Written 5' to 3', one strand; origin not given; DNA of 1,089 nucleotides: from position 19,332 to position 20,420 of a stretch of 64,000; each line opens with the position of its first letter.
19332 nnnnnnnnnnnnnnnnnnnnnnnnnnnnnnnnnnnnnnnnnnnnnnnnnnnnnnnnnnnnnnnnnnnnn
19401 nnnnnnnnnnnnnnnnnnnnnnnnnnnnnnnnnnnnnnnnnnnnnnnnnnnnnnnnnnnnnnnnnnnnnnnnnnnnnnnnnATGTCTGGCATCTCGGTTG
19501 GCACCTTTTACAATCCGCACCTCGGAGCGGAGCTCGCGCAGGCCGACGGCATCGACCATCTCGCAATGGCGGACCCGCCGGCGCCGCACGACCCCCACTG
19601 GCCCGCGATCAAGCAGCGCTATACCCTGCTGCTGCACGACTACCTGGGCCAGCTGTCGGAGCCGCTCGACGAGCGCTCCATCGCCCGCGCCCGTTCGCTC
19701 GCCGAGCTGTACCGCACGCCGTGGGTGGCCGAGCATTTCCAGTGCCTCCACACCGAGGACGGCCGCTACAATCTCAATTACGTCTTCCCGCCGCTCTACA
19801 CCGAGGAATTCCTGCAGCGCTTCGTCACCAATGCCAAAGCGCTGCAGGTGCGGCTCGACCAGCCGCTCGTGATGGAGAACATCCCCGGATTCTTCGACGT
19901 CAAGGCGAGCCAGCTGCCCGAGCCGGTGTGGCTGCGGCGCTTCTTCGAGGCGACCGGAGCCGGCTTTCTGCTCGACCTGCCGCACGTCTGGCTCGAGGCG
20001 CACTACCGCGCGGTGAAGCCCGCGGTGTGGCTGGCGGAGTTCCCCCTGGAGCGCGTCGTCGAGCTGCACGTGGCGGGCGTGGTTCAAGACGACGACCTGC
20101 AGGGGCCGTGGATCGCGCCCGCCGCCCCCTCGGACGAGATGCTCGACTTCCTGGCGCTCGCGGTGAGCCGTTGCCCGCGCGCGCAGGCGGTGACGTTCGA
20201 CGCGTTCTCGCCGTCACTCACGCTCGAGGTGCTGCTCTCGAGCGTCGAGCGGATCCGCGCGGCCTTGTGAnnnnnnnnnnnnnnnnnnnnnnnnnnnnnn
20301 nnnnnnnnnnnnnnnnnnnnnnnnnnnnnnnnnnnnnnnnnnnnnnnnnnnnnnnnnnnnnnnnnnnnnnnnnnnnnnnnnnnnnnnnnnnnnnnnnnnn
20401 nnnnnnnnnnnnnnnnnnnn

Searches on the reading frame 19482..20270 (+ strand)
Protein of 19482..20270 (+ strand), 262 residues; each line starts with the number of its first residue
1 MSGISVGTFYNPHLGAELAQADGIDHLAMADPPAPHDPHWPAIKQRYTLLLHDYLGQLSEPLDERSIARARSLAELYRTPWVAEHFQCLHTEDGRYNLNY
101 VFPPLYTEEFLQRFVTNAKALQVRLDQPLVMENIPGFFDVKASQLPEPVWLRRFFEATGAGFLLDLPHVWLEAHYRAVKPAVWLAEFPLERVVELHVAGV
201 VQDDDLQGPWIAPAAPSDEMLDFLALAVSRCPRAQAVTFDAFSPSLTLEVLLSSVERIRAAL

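Call 5: search_protein_families(library=pfam, proteins=[window:19482-20270:+], max_evalue=0.01)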
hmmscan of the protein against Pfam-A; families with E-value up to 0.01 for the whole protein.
window:19482-20270:+ (262 aa): 1 family
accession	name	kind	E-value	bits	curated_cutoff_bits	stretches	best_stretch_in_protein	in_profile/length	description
PF05114.20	MbnB_TglH_ChrH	-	6.7e-26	91.5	25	1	42-205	44-207/263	RiPP precursor modification enzyme MbnB/TglH/ChrH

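Call 7: find_homologous_proteins(query=window:19482-20270:+, max_evalue=1e-10)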
Query window:19482-20270:+ (262 aa): 841 proteins with E <= 1e-10 among 2766 candidates; the best 120 are listed.
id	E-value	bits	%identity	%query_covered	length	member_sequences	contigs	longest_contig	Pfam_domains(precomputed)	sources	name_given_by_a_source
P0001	5.5e-164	562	94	100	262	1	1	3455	PF05114.21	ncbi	-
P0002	7.6e-163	558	93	100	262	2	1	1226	PF05114.21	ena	-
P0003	9.1e-163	558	93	99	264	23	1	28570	PF05114.21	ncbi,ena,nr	ncbi:MAG: hypothetical protein AUF60_06015 [Gemmatimonadetes bacterium 13_1_20CM_69_28]|nr:MAG: hypo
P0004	1.1e-162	558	92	100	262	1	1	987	PF05114.21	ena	-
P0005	2.0e-161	554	92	100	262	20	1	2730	PF05114.21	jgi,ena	-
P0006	7.6e-161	552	91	100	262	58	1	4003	PF05114.21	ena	-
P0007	1.7e-160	551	91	100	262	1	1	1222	PF05114.21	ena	-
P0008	5.8e-160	549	91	100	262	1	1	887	PF05114.21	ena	-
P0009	1.5e-155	534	89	100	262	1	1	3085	PF05114.21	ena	-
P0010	4.5e-155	533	88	100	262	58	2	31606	PF05114.21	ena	-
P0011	5.9e-155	533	88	100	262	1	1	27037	PF05114.21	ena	-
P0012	6.7e-155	532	88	100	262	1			PF05114.21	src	-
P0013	6.9e-155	532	88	100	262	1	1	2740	PF05114.21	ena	-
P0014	9.9e-155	532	88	100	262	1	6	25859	PF05114.21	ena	-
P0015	1.0e-154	532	87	100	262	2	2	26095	PF05114.21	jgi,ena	-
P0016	1.1e-154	532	88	100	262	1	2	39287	PF05114.21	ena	-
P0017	2.2e-154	531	87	100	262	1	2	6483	PF05114.21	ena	-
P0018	2.6e-154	530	87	100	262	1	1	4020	PF05114.21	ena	-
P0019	3.0e-154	530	87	100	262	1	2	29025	PF05114.21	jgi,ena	-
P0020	4.5e-154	530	87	100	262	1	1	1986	PF05114.21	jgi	-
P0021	6.1e-154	529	88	100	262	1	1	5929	PF05114.21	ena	-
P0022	6.8e-154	529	88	100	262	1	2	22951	PF05114.21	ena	-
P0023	7.0e-154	529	88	100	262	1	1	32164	PF05114.21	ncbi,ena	-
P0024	1.0e-153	529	87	100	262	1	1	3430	PF05114.21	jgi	-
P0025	1.0e-153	528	86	100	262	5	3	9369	PF05114.21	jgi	jgi:uncharacterized protein (UPF0276 family)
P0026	1.5e-153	528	87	100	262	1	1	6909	PF05114.21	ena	-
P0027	2.4e-153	527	86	100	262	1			PF05114.21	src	-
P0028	5.9e-153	526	88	100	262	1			PF05114.21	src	-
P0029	7.3e-153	526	86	100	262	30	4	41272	PF05114.21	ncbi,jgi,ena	-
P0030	1.0e-152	525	87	100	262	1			PF05114.21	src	-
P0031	3.1e-152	524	86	100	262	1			PF05114.21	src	-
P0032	1.8e-151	521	87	100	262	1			PF05114.21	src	-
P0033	2.5e-151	521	87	100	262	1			PF05114.21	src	-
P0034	4.6e-150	517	85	100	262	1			PF05114.21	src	-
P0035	6.7e-149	513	85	100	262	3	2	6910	PF05114.21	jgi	jgi:uncharacterized protein (UPF0276 family)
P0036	8.5e-149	512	85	100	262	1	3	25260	PF05114.21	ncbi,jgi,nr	ncbi:MAG TPA: DUF692 family protein [Gemmatimonadales bacterium]|jgi:uncharacterized protein (UPF027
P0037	2.6e-148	511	85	100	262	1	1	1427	PF05114.21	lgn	-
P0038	4.2e-148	510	85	98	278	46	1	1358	PF05114.21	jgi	jgi:uncharacterized protein (UPF0276 family)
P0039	5.8e-148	510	85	100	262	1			PF05114.21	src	-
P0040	9.0e-148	509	84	100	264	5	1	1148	PF05114.21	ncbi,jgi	-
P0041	1.2e-147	509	84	99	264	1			PF05114.21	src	-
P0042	2.6e-147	508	83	99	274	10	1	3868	PF05114.21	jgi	-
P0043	4.6e-147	507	88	99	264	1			PF05114.21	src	-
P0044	6.7e-147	506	84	100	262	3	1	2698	PF05114.21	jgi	-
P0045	9.3e-147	506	84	100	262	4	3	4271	PF05114.21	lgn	-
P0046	1.0e-146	506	84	100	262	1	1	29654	PF05114.21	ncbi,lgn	-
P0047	1.3e-146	505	83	99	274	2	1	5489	PF05114.21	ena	-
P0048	2.1e-146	505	84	99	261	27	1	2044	PF05114.21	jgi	-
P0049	6.3e-146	503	82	100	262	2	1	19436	PF05114.21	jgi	jgi:uncharacterized protein (UPF0276 family)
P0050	9.4e-146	502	83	99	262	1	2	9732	PF05114.21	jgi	jgi:uncharacterized protein (UPF0276 family)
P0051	1.1e-145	502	84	100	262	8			PF05114.21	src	-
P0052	3.9e-145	500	83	100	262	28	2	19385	PF05114.21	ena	-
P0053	4.2e-145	500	85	100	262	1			PF05114.21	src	-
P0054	4.3e-145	500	83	100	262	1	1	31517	PF05114.21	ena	-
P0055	4.4e-145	500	83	99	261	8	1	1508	PF05114.21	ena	-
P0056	9.8e-145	499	82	100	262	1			PF05114.21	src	-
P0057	1.3e-144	499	84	98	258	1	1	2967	PF05114.21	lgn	-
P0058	1.7e-144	498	84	99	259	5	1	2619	PF05114.21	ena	-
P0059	1.8e-144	498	83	100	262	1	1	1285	PF05114.21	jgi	jgi:uncharacterized protein (UPF0276 family)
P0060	2.3e-144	498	83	100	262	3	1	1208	PF05114.21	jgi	jgi:uncharacterized protein (UPF0276 family)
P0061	2.6e-144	498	82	100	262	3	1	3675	PF05114.21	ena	-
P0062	2.9e-144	498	82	100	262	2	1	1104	PF05114.21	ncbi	-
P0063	4.2e-144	497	82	100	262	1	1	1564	PF05114.21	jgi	jgi:uncharacterized protein (UPF0276 family)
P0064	6.4e-144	496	83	100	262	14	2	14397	PF05114.21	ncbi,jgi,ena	-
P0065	8.8e-144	496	84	98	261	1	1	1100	PF05114.21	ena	-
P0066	9.9e-144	496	82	100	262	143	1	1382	PF05114.21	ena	-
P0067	1.3e-143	495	82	99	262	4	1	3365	PF05114.21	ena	-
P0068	1.3e-143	495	82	100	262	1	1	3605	PF05114.21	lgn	-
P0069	1.4e-143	495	82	100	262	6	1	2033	PF05114.21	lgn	-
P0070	1.9e-143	495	83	100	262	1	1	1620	PF05114.21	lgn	-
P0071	2.4e-143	494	81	100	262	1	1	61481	PF05114.21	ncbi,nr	ncbi:MAG TPA: DUF692 family protein [Gemmatimonadales bacterium]|nr:DUF692 family protein [Gemmatimo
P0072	2.7e-143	494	84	98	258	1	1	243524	PF05114.21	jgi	jgi:hypothetical protein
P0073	4.0e-143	494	82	100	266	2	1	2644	PF05114.21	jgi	jgi:uncharacterized protein (UPF0276 family)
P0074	4.0e-143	494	84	100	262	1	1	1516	PF05114.21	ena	-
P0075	6.0e-143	493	82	99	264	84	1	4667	PF05114.21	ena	-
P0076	6.8e-143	493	82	100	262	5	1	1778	PF05114.21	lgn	-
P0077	8.8e-143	493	83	99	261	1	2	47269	PF05114.21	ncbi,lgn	-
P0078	9.0e-143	493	82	98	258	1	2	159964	PF05114.21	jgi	jgi:uncharacterized protein (UPF0276 family)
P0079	9.7e-143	493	81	100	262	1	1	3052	PF05114.21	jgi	-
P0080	9.7e-143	493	81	100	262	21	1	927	PF05114.21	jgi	jgi:uncharacterized protein (UPF0276 family)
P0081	2.7e-142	491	81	100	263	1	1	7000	PF05114.21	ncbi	-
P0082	3.2e-142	491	90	89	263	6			PF05114.21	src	-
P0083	5.7e-142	490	82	100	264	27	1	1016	PF05114.21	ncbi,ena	-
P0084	6.3e-142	490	81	100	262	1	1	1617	PF05114.21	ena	-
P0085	6.9e-142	490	82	98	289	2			PF05114.21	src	-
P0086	7.1e-142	490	83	100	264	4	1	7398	PF05114.21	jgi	jgi:uncharacterized protein (UPF0276 family)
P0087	7.2e-142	490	81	100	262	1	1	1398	PF05114.21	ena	-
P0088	7.9e-142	490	81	100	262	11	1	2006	PF05114.21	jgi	-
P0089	8.5e-142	489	81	100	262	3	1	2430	PF05114.21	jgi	jgi:uncharacterized protein (UPF0276 family)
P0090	1.2e-141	489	86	100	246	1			PF05114.21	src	-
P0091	1.3e-141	489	81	100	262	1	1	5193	PF05114.21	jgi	-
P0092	1.4e-141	489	81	100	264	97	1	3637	PF05114.21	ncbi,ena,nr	ncbi:MAG TPA: DUF692 family protein [Gemmatimonadales bacterium]|nr:DUF692 family protein [Gemmatimo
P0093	1.5e-141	489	82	100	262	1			PF05114.21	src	-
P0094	1.6e-141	489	81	100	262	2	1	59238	PF05114.21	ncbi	-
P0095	1.6e-141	489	81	100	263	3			PF05114.21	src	-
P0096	1.9e-141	488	82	99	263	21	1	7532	PF05114.21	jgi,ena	jgi:uncharacterized protein (UPF0276 family)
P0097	2.0e-141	488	82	100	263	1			PF05114.21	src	-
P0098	2.3e-141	488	81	100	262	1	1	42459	PF05114.21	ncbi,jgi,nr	ncbi:MAG TPA: DUF692 family protein [Gemmatimonadales bacterium]|jgi:hypothetical protein|nr:DUF692 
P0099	2.6e-141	488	81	100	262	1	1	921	PF05114.21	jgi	-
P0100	2.8e-141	488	81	100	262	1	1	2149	PF05114.21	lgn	-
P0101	3.5e-141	487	83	99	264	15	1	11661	PF05114.21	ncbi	-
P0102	4.0e-141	487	83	99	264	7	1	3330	PF05114.21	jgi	-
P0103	7.8e-141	486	81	100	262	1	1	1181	PF05114.21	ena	-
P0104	7.9e-141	486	81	99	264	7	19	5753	PF05114.21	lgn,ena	-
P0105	1.0e-140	486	81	100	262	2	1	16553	PF05114.21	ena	-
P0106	1.8e-140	485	82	99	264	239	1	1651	PF05114.21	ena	-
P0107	2.3e-140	485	81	100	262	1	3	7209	PF05114.21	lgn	-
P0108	2.7e-140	484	82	98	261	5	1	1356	PF05114.21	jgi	jgi:uncharacterized protein (UPF0276 family)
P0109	2.7e-140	484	82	100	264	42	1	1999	PF05114.21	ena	-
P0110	2.8e-140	484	82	100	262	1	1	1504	PF05114.21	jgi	jgi:uncharacterized protein (UPF0276 family)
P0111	3.0e-140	484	81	100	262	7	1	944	PF05114.21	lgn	-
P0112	3.1e-140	484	81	100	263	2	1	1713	PF05114.21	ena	-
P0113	3.2e-140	484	82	98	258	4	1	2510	PF05114.21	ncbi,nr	ncbi:MAG TPA: DUF692 family protein [Myxococcaceae bacterium]|nr:DUF692 family protein [Myxococcacea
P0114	3.7e-140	484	81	99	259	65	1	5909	PF05114.21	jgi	-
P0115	4.1e-140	484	82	98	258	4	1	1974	PF05114.21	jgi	-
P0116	4.1e-140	484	81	99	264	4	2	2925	PF05114.21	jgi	jgi:uncharacterized protein (UPF0276 family)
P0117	5.9e-140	483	82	100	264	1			PF05114.21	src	-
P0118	8.2e-140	483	80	100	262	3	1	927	PF05114.21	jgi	jgi:hypothetical protein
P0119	1.7e-139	482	82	98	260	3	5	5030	PF05114.21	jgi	jgi:uncharacterized protein (UPF0276 family)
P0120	2.3e-139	481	81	100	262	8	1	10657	PF05114.21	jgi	jgi:uncharacterized protein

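Call 12: find_related_loci(query=A1, collection=genome_contigs, flank=6000)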
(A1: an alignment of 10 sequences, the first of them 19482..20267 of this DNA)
Query A1 (262 aa) in genome_contigs; peptide patterns used: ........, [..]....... (x = any residue, [..] = any of these).
165 stretches matched a pattern; 89 encode a relative of the query (tblastn E <= 1e-3); the best 80 are kept; 80 distinct loci.
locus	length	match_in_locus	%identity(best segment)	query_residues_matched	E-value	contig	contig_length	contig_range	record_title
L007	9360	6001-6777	93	4-262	3e-164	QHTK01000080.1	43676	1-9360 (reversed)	MAG: Gemmatimonadetes bacterium isolate AG8 14_1009_05_30cm_scaffold_795_curated, whole genome shotgun sequence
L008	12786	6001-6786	88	1-262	2e-155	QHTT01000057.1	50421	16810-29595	MAG: Gemmatimonadetes bacterium isolate AG45 14_1009_05_20cm_scaffold_1748_curated, whole genome shotgun sequence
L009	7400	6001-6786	88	1-262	3e-155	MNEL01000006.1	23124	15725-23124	MAG: Gemmatimonadetes bacterium 13_1_40CM_69_22 13_1_40cm_scaffold_631, whole genome shotgun sequence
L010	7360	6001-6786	87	1-262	6e-155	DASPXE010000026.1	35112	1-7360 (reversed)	MAG TPA_asm: Gemmatimonadales bacterium isolate SMAG_U11559 k141_1375552, whole genome shotgun sequence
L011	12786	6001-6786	87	1-262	3e-154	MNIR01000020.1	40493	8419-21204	MAG: Gemmatimonadetes bacterium 13_1_20CM_4_69_16 13_1_20cm_4_scaffold_104, whole genome shotgun sequence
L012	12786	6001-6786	85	1-262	2e-150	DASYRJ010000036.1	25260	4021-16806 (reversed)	MAG TPA_asm: Gemmatimonadales bacterium isolate SMAG_U4508 k141_252985, whole genome shotgun sequence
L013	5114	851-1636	83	1-262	1e-148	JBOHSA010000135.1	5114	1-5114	MAG: Gemmatimonadales bacterium isolate M3-S_metabat2.bin.176 k127_318849, whole genome shotgun sequence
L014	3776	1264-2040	83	4-262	1e-151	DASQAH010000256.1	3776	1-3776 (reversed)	MAG TPA_asm: Gemmatimonadales bacterium isolate SMAG_U11640 k141_2947118, whole genome shotgun sequence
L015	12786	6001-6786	84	1-262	6e-147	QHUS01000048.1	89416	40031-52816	MAG: Gemmatimonadetes bacterium isolate AG22 14_1009_02_40cm_scaffold_115_curated, whole genome shotgun sequence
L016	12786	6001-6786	82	1-262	1e-146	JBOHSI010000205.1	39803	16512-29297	MAG: Gemmatimonadales bacterium isolate M3-S_metawrap_bin.43 k127_168957, whole genome shotgun sequence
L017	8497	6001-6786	83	1-262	2e-146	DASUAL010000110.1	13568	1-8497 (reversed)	MAG TPA_asm: Gemmatimonadales bacterium isolate SMAG_U2494 k141_338126, whole genome shotgun sequence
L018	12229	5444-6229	82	1-262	6e-146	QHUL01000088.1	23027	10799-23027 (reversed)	MAG: Gemmatimonadetes bacterium isolate AG29 14_1009_02_40cm_scaffold_1027_curated, whole genome shotgun sequence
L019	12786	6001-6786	81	1-262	5e-145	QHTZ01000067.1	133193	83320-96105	MAG: Gemmatimonadetes bacterium isolate AG4 14_0929_02_40cm_scaffold_275_curated, whole genome shotgun sequence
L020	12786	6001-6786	81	1-262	6e-145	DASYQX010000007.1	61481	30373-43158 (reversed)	MAG TPA_asm: Gemmatimonadales bacterium isolate SMAG_U4496 k141_2911198, whole genome shotgun sequence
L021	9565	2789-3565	82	4-262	8e-145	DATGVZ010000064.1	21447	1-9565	MAG TPA_asm: Gemmatimonadales bacterium isolate SMAG_U10569 k141_1782267, whole genome shotgun sequence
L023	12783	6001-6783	84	2-262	1e-144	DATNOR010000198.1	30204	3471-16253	MAG TPA_asm: Gemmatimonadales bacterium isolate SMAG_U11536 k141_140856, whole genome shotgun sequence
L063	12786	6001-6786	76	1-262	9e-133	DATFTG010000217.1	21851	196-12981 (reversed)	MAG TPA_asm: Gemmatimonadales bacterium isolate SMAG_U9404 k141_6092046, whole genome shotgun sequence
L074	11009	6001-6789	72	1-262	6e-127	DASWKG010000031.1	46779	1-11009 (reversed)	MAG TPA_asm: Actinomycetota bacterium isolate SMAG_U2916 k141_3005814, whole genome shotgun sequence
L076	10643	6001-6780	68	1-259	1e-122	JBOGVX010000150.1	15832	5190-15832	MAG: Actinomycetota bacterium isolate SC-S_metawrap_bin.38 k127_3784951, whole genome shotgun sequence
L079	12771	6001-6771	65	4-259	1e-113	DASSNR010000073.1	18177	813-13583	MAG TPA_asm: Gemmatimonadaceae bacterium isolate SMAG_U1230 k141_30081, whole genome shotgun sequence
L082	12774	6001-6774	64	6-262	5e-110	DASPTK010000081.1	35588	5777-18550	MAG TPA_asm: Gemmatimonadaceae bacterium isolate SMAG_U12275 k141_2077854, whole genome shotgun sequence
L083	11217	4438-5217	62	4-262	3e-103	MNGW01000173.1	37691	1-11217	MAG: Acidobacteriales bacterium 13_1_40CM_3_55_5 13_1_40cm_3_scaffold_648, whole genome shotgun sequence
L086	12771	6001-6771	59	4-259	5e-99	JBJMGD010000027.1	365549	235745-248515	MAG: Terriglobales bacterium isolate H3_18_all_fractions_metab_conc_57_56_18 k255_4765188, whole genome shotgun sequence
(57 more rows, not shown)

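Call 24: search_solved_structures(query=window:19482-20267:+, max_evalue=0.01)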
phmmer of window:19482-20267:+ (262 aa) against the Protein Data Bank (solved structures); distinct sequences matched with E-value up to 0.01: 2.
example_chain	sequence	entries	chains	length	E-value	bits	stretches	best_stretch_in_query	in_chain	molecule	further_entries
8hci_D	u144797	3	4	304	1e-09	41.6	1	43-229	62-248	DUF692 family protein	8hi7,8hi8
3bww_A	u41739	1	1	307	1e-08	38.3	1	45-204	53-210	Protein of unknown function DUF692/COG3220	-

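Call 27: search_protein_families(library=ncbifam, proteins=[window:19482-20267:+], max_evalue=1)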
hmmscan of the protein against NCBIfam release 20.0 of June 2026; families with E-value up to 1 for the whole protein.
window:19482-20267:+ (262 aa): 5 families
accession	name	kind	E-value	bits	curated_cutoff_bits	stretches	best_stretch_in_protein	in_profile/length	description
NF050151.1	RiPP_MNIO_ApyH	equivalog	1.7e-29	102.9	400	1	21-261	29-279/283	multinuclear non-heme iron-dependent oxidative enzyme ApyH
NF050167.1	MNIO_BufB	equivalog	1.1e-23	83.9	310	1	42-206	43-207/262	MNIO family bufferin maturase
NF003818.2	PRK05409.1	equivalog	2.7e-13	50.1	360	1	44-206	48-210/264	HvfB family MNIO-type RiPP peptide maturase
NF050165.1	MNIO_ChrH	equivalog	0.0053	15.9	600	1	81-204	95-215/363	MNIO family chryseobactin maturase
NF041277.1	coba_remo_CbiR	equivalog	0.15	11.6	105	1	147-208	149-205/249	cobamide remodeling phosphodiesterase CbiR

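Call 29: search_protein_families(library=pfam, proteins=[L086:7829-8431:+, L086:8454-8786:+, L086:2310-4535:+, L086:1819-2292:-, L083:6618-7148:+, L083:7226-7936:-, L083:7933-9315:-, L083:9364-10527:-, L083:1544-2443:-, L086:6931-7689:+], max_evalue=0.001)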
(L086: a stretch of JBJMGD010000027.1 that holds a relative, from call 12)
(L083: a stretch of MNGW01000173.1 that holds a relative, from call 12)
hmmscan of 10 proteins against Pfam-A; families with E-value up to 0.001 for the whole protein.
L086:7829-8431:+ (200 aa): 2 families
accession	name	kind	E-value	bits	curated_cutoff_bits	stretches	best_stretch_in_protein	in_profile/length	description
PF02777.23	Sod_Fe_C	-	4.9e-43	145.8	20.9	1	97-198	1-102/102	Iron/manganese superoxide dismutases, C-terminal domain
PF00081.27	Sod_Fe_N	-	6.3e-32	110.3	27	1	3-90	2-82/82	Iron/manganese superoxide dismutases, alpha-hairpin domain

L086:8454-8786:+ (110 aa): 0 families

L086:2310-4535:+ (741 aa): 6 families
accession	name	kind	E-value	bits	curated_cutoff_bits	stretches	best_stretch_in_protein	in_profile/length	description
PF00593.30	TonB_dep_Rec_b-barrel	-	7.1e-37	128.7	27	1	284-712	11-436/436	TonB dependent receptor-like, beta-barrel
PF07715.20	Plug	-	2.1e-20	73.7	23.9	1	130-232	3-105/107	TonB-dependent Receptor Plug Domain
PF13620.12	CarboxypepD_reg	-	1.7e-09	38.3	32.3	1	33-109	3-81/82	Carboxypeptidase regulatory-like domain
PF14905.12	OMP_b-brl_3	-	6.1e-05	22.7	27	1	532-618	208-295/408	Outer membrane protein beta-barrel family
PF17210.9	SdrD_B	-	0.00054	20.6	29.7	0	38-102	18-84/112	SdrD B-like domain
PF22904.2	NOMO1-like_2nd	-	0.00071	20.1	27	0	44-92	19-67/90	BOS complex subunit NOMO1-like, second beta sandwich domain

L086:1819-2292:- (157 aa): 0 families

L083:6618-7148:+ (176 aa): 0 families

L083:7226-7936:- (236 aa): 7 families
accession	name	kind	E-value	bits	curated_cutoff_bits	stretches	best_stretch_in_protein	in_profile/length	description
PF00005.33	ABC_tran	-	8.5e-38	130.5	25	1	35-183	1-136/137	ABC transporter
PF02463.25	SMC_N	-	5.4e-05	23.2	40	0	152-216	133-199/220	RecF/RecN/SMC N terminal domain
PF13304.12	AAA_21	-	0.00015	22.4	27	0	154-217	236-301/304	AAA domain, putative AbiEii toxin, Type IV TA system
PF13191.12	AAA_16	-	0.00019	22.4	32.6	1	40-204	17-126/167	AAA ATPase domain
PF03193.22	RsgA_GTPase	-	0.00046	20.5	30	0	22-66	84-127/174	RsgA GTPase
PF13555.12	AAA_29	-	0.00048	20.3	27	1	36-67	13-44/61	P-loop containing region of AAA domain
PF13401.12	AAA_22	-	0.00085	20.1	27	0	46-69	6-29/130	AAA domain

L083:7933-9315:- (460 aa): 5 families
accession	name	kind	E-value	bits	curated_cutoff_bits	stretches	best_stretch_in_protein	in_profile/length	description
PF16576.10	HlyD_D23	-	1.1e-22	80.8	30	1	256-371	109-214/214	Barrel-sandwich domain of CusB or HlyD membrane-fusion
PF13437.12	HlyD_3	-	2.5e-15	57.5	22.2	1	258-365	2-103/106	HlyD family secretion protein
PF13533.13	Biotin_lipoyl_2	-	2.3e-05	24.6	29.8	1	97-127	2-32/32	Biotin-lipoyl like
PF12700.13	HlyD_2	-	4.2e-05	22.9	25.1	0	66-177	37-142/416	HlyD family secretion protein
PF00364.28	Biotin_lipoyl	-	0.00037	20.7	22.1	0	96-126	43-73/73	Biotin-requiring enzyme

L083:9364-10527:- (387 aa): 2 families
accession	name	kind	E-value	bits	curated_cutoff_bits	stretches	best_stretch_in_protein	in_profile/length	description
PF12704.14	MacB_PCD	-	3.7e-22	80.1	27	1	19-228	1-205/207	MacB-like periplasmic core domain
PF02687.27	FtsX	-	1.7e-14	54.3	25.5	1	260-380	2-119/120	FtsX-like permease C-terminal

L083:1544-2443:- (299 aa): 2 families
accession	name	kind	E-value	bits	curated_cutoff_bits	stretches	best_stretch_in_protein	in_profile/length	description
PF03544.19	TonB_C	-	3.5e-15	56.7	24.6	1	222-296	2-78/79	Gram-negative bacterial TonB protein C-terminal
PF07238.19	PilZ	-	1.4e-10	41.9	22.5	1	32-123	5-97/102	PilZ domain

L086:6931-7689:+ (252 aa): 0 families

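Call 39: search_protein_families(library=pfam, proteins=[L023:6783-7991:+, L063:4842-5987:+, L063:6792-7739:+], max_evalue=0.001)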
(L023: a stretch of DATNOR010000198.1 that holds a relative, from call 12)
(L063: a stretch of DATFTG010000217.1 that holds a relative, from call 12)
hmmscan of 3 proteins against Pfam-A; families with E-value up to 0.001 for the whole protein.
L023:6783-7991:+ (402 aa): 1 family
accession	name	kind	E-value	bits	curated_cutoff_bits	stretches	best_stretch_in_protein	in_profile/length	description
PF14067.11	LssY_C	-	2.6e-40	138.5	25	1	210-385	4-187/188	LssY C-terminus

L063:4842-5987:+ (381 aa): 2 families
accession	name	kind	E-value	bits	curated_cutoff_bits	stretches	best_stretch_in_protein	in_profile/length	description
PF00561.26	Abhydrolase_1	-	1.4e-13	51.6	25.8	1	92-330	1-216/245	alpha/beta hydrolase fold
PF12146.15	Hydrolase_4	-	5.2e-08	32.9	27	1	89-207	2-108/239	Serine aminopeptidase, S33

L063:6792-7739:+ (315 aa): 3 families
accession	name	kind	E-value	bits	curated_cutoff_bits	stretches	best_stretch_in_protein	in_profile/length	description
PF24684.1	Vgb_lyase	-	6.7e-09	35.4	50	1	160-303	18-166/290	Virginiamycin B lyase family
PF21959.2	DUF6923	-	8.9e-09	35.9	27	0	210-290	102-181/234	Repeat of unknown function (DUF6923)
PF16819.11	DUF5074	-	9.5e-06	25.3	27.2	0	157-302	71-211/353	Domain of unknown function (DUF5074)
